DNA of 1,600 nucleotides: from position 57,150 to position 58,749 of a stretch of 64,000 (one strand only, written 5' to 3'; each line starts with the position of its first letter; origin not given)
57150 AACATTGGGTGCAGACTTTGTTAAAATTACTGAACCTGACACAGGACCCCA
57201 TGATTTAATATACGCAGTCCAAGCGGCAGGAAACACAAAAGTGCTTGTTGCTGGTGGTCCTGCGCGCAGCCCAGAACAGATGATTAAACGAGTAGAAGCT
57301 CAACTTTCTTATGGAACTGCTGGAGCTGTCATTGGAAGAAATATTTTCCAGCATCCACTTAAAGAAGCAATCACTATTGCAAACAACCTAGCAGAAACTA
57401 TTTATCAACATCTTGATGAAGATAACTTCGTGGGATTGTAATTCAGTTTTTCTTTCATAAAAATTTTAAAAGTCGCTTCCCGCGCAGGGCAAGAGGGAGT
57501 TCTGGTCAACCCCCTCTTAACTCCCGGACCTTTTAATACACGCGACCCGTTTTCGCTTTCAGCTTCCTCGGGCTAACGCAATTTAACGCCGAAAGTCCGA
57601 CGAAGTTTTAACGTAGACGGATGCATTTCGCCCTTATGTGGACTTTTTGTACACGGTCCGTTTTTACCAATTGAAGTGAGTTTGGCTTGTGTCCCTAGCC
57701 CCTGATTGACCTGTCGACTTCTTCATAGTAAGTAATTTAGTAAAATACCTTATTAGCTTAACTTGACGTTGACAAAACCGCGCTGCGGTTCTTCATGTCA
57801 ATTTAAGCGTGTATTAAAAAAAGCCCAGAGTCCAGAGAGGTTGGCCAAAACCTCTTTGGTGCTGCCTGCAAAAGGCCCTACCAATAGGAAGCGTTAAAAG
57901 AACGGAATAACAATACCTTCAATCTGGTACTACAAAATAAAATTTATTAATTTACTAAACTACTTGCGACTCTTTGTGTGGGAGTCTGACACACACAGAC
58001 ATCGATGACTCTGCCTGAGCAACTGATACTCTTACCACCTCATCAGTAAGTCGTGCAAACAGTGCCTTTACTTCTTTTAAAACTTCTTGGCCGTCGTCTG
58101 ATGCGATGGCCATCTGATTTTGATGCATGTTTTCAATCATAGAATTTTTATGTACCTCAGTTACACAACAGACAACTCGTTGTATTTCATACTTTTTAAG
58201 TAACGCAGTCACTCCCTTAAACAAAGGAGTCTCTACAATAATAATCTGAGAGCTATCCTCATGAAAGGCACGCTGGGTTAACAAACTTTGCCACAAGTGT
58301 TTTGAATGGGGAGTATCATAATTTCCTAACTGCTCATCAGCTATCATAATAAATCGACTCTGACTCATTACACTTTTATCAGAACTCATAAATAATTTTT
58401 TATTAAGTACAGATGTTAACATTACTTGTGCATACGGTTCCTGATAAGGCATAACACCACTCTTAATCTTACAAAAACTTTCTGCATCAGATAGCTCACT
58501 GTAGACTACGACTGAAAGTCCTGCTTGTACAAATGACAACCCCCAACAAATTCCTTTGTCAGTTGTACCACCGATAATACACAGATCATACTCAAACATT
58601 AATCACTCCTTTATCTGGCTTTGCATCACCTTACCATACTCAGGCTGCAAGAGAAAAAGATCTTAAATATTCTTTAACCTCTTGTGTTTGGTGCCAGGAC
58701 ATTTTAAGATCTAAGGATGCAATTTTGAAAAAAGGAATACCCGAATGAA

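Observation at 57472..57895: GC-rich, ORF-free, heavily self-complementary ~425-nt island: a structured RNA I cannot assign to a known class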

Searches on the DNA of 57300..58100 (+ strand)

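Call 4: search_rna_families(source=window, start=57300, end=58100, threshold=evalue, max_evalue=10, show_alignments=4)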
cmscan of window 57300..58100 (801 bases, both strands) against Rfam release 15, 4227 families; matches with E-value up to 10: 2.
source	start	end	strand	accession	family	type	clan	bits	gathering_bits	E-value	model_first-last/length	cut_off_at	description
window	57363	57413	-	RF01526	ceN106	Gene; snRNA; snoRNA; CD-box;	-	15.1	60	5.1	1-77/77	no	C. elegans snoRNA ceN106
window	57492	57517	-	RF04292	mir-379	Gene; miRNA;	CL00149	13.6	56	9.8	1-64/64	no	mir-379 microRNA precursor family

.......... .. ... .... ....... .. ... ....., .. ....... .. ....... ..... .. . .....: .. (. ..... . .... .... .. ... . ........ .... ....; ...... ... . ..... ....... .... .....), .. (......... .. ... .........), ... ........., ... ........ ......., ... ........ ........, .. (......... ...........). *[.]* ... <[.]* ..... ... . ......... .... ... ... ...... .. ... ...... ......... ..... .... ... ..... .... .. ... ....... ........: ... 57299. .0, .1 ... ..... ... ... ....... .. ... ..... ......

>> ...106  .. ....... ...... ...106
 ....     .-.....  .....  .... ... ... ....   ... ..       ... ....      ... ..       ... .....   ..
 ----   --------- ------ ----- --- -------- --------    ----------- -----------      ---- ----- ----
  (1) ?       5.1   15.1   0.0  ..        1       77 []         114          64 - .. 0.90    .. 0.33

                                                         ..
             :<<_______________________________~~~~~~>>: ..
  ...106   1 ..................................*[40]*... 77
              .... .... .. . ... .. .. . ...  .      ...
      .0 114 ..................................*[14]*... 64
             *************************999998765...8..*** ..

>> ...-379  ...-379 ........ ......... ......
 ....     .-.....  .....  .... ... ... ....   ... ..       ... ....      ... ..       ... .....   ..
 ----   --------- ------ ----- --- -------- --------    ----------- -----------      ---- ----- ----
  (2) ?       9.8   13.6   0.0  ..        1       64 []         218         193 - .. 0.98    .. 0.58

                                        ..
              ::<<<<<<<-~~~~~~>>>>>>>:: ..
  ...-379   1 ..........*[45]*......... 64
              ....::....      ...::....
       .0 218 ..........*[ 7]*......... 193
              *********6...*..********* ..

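Call 36: search_dna_similar(query=window:57442-57954:+, collection=plasmids, mode=distant, max_evalue=1)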
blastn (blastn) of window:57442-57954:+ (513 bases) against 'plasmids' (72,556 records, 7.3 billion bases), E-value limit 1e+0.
Records with a match: 1; places in all: 1; records where one place covers at least 80% of the query: 0.
Best place of each record, by identity: 60-80% 1.
By first word of the organism name: Arsenophonus 1.
By predicted mobility (MOB-suite, as given by PLSDB): non-mobilizable 1.
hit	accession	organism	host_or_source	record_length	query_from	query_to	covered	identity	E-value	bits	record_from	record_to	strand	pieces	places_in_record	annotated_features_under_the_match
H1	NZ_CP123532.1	Arsenophonus nasoniae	Nasonia vitripennis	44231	452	499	9%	79.2%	5e-1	43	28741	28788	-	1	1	TrbI F-type domain-containing protein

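Call 37: search_dna_similar(query=window:57442-57954:+, collection=phages, mode=distant, max_evalue=1)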
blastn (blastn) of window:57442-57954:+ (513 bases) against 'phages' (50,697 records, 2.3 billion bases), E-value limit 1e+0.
Records with a match: 3; places in all: 3; records where one place covers at least 80% of the query: 0.
Best place of each record, by identity: 90-95% 2; 80-90% 1.
By first word of the organism name: Flavobacterium 2; Raoultella 1.
By host as written in the record: Flavobacterium sp. LMO6 2; Raoultella ornithinolytica 1.
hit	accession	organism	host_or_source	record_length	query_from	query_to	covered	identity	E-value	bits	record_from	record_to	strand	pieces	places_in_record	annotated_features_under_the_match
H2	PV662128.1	Raoultella phage VB_ZK_P1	Raoultella ornithinolytica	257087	294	336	8%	81.4%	1e-1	43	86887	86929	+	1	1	VBZKP1_86: hypothetical protein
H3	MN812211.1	Flavobacterium phage vB_FspS_laban6-1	Flavobacterium sp. LMO6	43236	4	31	5%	92.9%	1e-1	43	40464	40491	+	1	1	toprim domain-containing protein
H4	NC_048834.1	Flavobacterium phage vB_FspS_laban6-1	Flavobacterium sp. LMO6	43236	4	31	5%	92.9%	1e-1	43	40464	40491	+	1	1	DNA primase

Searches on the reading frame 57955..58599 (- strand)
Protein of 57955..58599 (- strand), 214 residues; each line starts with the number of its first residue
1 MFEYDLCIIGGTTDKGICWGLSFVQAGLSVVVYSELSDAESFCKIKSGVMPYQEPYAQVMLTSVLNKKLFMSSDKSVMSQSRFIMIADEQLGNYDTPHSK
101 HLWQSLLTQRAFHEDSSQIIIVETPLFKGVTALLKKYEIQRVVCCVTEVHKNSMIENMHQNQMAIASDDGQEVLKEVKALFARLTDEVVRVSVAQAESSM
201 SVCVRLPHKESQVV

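Call 11: search_protein_families(library=pfam, proteins=[window:57955-58599:-])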
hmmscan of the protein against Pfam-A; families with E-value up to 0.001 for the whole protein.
window:57955-58599:- (214 aa): 0 families

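Call 18: find_encoding_contigs(protein=window:57955-58599:-, flank=3000, max_places=6)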
Protein window:57955-58599:- (214 aa): 2 contigs read that carry it; 2 places shown.
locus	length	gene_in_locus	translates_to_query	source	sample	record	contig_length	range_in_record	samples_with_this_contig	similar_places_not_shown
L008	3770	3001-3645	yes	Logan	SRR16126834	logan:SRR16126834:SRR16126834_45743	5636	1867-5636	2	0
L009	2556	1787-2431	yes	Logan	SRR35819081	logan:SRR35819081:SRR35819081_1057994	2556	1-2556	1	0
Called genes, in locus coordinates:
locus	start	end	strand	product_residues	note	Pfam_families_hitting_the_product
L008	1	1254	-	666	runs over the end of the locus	PF23381:Beta-prop_IFT122_1st, PF24807:WD40_CDC20-Fz, PF25173:Beta-prop_WDR3_1st, PF25174:Beta-prop_THOC3, PF23414:Beta-prop_EML_2, PF24814:WD40_Prp19, PF24817:WD40_WDHD1_1st, PF25172:Beta-prop_WDR3_2nd, +72 more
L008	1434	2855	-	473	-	-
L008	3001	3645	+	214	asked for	-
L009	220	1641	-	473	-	-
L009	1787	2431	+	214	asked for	-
